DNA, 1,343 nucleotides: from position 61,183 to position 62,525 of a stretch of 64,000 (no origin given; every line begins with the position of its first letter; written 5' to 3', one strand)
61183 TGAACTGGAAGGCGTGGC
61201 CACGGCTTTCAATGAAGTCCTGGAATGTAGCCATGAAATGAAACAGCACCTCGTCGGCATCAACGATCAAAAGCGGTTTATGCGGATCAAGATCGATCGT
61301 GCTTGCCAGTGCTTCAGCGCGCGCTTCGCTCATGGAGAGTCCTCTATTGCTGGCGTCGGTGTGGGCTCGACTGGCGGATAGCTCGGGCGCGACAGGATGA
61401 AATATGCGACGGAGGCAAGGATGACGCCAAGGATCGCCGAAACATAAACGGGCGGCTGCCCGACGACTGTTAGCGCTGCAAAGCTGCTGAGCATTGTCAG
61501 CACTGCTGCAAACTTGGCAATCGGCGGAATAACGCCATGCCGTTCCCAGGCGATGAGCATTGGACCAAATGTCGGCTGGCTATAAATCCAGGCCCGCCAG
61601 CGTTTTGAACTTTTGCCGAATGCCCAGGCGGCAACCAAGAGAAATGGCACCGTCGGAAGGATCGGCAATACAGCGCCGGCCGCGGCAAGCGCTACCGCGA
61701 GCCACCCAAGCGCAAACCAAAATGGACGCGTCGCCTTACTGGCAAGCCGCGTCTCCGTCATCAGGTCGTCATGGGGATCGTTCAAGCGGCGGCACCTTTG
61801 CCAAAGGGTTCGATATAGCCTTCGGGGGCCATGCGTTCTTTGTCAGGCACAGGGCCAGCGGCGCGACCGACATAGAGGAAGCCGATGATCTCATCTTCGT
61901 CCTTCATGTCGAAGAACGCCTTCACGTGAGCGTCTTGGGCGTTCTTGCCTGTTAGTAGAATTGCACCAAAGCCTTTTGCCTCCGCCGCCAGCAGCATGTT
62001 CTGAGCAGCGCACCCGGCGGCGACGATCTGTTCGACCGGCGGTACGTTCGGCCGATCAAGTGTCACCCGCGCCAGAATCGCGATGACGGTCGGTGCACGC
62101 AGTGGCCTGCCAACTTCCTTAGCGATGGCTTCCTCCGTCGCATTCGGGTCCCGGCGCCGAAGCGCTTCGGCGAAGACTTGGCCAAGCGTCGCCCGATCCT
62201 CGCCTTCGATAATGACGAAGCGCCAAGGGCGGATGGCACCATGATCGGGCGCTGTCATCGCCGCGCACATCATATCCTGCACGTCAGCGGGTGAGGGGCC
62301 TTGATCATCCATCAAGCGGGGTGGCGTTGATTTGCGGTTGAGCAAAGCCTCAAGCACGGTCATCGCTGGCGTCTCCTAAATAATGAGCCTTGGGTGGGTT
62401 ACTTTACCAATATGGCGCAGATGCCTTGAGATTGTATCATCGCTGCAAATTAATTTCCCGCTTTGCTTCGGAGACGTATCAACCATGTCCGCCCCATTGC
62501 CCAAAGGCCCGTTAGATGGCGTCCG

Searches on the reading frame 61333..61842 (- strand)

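Call 28: search_protein_families(library=pfam, proteins=[window:61333-61842:-], max_evalue=0.001)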
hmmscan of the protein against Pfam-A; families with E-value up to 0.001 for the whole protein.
window:61333-61842:- (170 aa): 1 family
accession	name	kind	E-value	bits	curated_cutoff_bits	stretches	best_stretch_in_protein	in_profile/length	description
PF04304.18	DUF454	-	3.2e-32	111.4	35.1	1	39-153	1-114/115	Protein of unknown function (DUF454)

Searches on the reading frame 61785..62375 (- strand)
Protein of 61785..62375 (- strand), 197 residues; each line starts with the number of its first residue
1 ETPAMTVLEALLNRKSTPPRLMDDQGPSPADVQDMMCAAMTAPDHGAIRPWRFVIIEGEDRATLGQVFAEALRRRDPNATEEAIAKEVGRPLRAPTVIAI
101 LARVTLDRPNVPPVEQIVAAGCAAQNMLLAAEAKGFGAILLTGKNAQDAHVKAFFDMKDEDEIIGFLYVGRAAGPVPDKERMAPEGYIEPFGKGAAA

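Call 28: search_protein_families(library=pfam, proteins=[window:61785-62375:-], max_evalue=0.001)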
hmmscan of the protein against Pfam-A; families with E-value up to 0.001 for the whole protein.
window:61785-62375:- (197 aa): 1 family
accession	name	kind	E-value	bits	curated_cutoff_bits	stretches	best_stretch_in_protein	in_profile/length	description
PF00881.29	Nitroreductase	-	5.6e-26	92.1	23.5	1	13-171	3-167/167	Nitroreductase family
